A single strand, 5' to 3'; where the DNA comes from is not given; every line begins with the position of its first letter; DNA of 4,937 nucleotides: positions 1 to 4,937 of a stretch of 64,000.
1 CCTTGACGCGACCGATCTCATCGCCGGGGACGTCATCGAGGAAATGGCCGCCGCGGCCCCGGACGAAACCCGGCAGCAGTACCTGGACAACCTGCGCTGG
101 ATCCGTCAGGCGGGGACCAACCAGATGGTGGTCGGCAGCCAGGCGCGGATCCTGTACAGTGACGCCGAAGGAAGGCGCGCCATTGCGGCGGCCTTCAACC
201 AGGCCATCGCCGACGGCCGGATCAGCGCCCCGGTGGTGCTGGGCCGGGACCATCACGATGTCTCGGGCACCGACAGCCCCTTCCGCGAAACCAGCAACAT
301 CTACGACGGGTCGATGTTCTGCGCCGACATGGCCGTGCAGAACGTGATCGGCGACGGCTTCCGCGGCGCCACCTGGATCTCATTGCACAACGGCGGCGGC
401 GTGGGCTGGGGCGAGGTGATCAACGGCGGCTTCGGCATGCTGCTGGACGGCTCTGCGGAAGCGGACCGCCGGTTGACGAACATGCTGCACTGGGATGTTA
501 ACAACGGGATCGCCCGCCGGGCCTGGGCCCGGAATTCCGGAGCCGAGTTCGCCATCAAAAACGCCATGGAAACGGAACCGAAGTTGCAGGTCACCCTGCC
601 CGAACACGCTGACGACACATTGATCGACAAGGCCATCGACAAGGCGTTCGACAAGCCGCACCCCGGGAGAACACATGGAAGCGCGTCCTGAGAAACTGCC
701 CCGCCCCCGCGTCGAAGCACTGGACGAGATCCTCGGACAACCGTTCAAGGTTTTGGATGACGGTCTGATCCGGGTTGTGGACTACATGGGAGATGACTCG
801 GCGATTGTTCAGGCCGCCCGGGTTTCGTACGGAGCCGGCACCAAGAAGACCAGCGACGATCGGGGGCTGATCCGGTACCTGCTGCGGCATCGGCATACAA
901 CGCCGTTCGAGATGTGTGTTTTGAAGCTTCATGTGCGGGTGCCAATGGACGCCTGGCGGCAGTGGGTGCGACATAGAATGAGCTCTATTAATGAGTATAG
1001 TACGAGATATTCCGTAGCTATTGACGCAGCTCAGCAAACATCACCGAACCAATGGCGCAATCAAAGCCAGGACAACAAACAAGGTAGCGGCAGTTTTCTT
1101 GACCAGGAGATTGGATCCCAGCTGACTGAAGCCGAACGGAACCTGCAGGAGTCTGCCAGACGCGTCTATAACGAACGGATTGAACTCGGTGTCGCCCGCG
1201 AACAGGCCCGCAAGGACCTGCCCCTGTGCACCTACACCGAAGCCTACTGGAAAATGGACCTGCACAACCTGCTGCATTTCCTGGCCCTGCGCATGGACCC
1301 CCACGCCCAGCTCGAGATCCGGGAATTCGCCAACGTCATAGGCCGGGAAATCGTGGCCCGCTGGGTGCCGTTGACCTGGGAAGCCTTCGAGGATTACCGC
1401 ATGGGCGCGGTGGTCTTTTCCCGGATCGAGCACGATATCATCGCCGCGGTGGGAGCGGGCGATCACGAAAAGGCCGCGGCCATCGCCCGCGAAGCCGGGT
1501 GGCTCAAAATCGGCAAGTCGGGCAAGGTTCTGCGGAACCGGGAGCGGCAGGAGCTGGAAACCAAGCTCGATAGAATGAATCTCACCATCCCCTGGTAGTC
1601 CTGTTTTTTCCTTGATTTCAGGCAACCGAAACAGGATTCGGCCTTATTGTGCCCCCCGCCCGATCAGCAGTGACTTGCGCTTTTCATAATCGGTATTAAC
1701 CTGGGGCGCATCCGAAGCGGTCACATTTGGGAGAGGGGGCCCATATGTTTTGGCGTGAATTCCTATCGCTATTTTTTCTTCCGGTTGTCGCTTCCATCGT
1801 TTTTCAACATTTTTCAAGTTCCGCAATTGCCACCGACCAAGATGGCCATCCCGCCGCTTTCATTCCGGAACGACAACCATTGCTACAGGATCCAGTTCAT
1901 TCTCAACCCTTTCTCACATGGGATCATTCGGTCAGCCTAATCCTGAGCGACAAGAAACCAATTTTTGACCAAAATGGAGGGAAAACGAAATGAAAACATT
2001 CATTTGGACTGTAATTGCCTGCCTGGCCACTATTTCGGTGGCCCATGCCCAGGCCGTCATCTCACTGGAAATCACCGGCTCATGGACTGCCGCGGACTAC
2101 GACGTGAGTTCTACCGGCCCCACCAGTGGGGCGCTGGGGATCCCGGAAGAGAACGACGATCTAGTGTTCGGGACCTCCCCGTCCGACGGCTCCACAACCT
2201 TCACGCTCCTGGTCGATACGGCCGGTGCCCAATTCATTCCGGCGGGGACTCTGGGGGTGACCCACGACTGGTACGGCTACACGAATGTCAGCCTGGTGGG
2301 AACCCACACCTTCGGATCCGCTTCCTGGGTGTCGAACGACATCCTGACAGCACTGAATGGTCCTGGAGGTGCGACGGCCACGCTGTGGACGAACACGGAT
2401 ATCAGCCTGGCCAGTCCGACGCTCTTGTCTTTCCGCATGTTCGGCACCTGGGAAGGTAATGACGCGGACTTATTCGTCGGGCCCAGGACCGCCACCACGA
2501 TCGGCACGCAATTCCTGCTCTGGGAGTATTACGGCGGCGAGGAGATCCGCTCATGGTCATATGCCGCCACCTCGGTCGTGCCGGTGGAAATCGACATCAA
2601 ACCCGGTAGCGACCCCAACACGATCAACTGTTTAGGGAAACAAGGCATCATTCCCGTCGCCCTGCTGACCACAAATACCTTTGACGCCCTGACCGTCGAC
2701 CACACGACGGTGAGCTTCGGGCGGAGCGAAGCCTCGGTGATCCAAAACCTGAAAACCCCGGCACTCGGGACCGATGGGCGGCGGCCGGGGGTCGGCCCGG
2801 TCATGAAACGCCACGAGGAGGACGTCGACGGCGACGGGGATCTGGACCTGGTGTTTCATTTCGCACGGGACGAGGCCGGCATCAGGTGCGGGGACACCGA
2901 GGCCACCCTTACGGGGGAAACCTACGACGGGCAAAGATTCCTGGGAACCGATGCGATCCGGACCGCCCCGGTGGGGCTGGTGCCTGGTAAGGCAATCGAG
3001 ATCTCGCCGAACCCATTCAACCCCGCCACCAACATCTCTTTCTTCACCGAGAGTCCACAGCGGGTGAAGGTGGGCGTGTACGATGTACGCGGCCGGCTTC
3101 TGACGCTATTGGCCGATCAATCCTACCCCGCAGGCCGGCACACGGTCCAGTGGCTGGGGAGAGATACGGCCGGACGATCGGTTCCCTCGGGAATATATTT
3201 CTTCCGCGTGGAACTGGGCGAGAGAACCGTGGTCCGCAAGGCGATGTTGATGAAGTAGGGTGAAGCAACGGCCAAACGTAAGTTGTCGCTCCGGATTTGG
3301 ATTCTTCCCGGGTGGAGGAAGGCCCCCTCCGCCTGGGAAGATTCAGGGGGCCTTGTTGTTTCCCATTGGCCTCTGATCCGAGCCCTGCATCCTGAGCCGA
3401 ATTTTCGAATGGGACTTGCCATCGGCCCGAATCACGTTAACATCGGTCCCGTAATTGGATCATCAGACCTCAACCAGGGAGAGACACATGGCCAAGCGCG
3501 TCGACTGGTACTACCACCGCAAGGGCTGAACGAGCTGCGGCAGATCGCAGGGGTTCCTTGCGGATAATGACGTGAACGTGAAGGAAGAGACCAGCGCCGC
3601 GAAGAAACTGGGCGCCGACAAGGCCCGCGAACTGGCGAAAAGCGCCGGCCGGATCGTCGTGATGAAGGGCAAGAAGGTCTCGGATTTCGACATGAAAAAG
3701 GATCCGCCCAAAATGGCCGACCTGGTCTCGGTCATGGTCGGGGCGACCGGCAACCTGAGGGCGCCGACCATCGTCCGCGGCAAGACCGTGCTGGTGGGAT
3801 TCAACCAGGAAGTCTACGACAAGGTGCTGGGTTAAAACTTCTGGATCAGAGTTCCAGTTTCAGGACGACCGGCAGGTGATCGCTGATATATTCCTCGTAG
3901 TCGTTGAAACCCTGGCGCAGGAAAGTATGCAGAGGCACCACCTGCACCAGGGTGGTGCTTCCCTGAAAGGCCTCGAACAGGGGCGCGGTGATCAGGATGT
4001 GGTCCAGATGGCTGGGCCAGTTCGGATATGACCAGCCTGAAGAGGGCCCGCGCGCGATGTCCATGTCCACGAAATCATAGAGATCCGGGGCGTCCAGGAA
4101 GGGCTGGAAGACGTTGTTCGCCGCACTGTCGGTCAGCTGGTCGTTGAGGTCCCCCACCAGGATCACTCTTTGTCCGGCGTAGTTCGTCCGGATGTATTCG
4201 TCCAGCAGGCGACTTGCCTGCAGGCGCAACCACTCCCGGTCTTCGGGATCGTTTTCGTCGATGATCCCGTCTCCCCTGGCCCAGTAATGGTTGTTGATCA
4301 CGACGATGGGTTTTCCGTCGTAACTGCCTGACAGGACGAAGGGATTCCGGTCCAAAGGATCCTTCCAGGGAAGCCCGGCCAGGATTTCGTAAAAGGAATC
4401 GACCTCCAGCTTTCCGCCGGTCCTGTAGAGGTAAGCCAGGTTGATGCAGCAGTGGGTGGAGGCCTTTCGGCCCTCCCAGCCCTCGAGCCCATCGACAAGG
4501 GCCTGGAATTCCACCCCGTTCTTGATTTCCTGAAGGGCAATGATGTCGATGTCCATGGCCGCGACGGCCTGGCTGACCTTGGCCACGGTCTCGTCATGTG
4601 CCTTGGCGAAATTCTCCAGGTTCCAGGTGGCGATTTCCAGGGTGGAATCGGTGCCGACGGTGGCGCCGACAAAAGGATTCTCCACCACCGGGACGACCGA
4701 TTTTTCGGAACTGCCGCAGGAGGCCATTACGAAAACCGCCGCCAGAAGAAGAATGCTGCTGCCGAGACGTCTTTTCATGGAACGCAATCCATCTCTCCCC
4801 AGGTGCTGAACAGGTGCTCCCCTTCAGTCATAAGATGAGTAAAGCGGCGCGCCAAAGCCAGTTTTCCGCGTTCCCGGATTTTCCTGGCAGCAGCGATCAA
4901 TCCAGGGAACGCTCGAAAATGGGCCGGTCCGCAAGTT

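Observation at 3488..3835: ArsC/Spx-family gene with TGA at the catalytic-Cys codon: probable selenoprotein the ORF track truncates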

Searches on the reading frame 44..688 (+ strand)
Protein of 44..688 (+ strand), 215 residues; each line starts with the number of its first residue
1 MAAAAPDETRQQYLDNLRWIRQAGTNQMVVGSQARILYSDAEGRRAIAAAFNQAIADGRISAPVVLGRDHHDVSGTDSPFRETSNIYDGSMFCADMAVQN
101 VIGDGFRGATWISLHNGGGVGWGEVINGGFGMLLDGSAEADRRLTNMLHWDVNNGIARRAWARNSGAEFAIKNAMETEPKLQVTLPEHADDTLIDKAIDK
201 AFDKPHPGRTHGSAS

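Call 25: search_protein_families(library=ncbifam, proteins=[window:44-688:+], max_evalue=0.00001)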
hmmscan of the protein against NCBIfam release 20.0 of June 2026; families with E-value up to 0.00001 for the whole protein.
window:44-688:+ (215 aa): 3 families
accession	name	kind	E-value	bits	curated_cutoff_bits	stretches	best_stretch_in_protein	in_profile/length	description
TIGR01228.2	hutU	equivalog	3.6e-33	115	375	1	17-176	382-538/545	urocanate hydratase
NF058531.1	CH3_S_urocan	exception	2.4e-23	82.4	880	1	18-176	380-531/535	S-methyl thiourocanate hydratase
NF058530.1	thiouroc_hyd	equivalog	1.3e-19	70.2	930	1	18-165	372-519/535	thiourocanate hydratase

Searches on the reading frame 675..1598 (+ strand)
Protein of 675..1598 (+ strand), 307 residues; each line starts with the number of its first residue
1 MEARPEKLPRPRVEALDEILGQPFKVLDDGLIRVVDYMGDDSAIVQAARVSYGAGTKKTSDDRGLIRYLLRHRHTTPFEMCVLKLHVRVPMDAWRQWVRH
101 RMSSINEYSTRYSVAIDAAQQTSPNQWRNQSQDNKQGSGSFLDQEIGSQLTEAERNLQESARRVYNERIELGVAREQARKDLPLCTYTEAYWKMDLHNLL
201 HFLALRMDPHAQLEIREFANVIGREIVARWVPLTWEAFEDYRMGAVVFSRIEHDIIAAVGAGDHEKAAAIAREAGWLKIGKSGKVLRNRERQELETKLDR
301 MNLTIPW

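Call 25: search_protein_families(library=ncbifam, proteins=[window:675-1595:+], max_evalue=0.00001)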
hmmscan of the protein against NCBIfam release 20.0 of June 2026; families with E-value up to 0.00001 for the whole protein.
window:675-1595:+ (307 aa): 1 family
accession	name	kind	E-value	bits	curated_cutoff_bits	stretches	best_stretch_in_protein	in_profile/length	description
TIGR02170.1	thyX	equivalog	2.1e-53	181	87.9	1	32-238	2-211/211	FAD-dependent thymidylate synthase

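Call 66: find_encoding_contigs(protein=window:675-1598:+, flank=10000, max_places=3)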
Protein window:675-1598:+ (307 aa): no gene with exactly this product is on record in the collection.

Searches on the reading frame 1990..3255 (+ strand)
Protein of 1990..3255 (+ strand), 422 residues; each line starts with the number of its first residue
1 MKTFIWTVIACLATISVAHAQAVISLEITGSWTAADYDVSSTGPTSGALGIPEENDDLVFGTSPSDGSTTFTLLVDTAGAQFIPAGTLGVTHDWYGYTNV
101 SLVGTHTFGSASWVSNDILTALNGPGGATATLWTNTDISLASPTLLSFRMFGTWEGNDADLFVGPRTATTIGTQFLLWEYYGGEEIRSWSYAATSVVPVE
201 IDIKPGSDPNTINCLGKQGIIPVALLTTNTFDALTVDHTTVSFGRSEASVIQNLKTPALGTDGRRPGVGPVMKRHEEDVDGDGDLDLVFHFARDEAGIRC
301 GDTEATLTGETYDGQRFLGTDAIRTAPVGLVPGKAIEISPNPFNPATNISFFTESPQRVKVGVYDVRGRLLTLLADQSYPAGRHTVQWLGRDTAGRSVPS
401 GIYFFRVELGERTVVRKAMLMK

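Call 25: search_protein_families(library=ncbifam, proteins=[window:1990-3255:+], max_evalue=0.00001)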
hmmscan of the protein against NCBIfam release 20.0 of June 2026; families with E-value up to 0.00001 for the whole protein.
window:1990-3255:+ (422 aa): 2 families
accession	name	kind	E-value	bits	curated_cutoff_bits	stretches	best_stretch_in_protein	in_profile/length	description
TIGR04183.1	Por_Secre_tail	domain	2.9e-07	30.4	23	1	338-417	1-68/72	T9SS type A sorting domain-containing protein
NF033707.1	T9SS_sortase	equivalog_domain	6.5e-07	27.4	420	1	336-410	999-1078/1095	type IX secretion system sortase PorU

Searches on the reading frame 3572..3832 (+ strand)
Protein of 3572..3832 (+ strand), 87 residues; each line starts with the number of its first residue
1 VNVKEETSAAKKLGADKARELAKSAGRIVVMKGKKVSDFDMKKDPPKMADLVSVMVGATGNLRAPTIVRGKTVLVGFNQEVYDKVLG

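Call 4: search_protein_families(library=pfam, proteins=[window:3572-3832:+], max_evalue=1)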
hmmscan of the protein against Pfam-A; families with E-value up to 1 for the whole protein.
seq(87 aa): 2 families
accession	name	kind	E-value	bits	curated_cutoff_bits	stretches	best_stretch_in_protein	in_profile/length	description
PF03960.21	ArsC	-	8.8e-05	23.2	24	1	17-84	11-78/79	ArsC family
PF16900.11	REPA_OB_2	-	0.01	16.2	27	1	16-43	59-86/98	Replication protein A OB domain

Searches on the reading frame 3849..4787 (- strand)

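Call 25: search_protein_families(library=ncbifam, proteins=[window:3849-4787:-], max_evalue=0.00001)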
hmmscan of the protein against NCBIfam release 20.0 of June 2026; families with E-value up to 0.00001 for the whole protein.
window:3849-4787:- (313 aa): 1 family
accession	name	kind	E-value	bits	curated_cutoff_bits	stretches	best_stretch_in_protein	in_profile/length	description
NF033681.1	ExeM_NucH_DNase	subfamily_domain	4.6e-09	35.7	300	1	66-275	273-499/546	ExeM/NucH family extracellular endonuclease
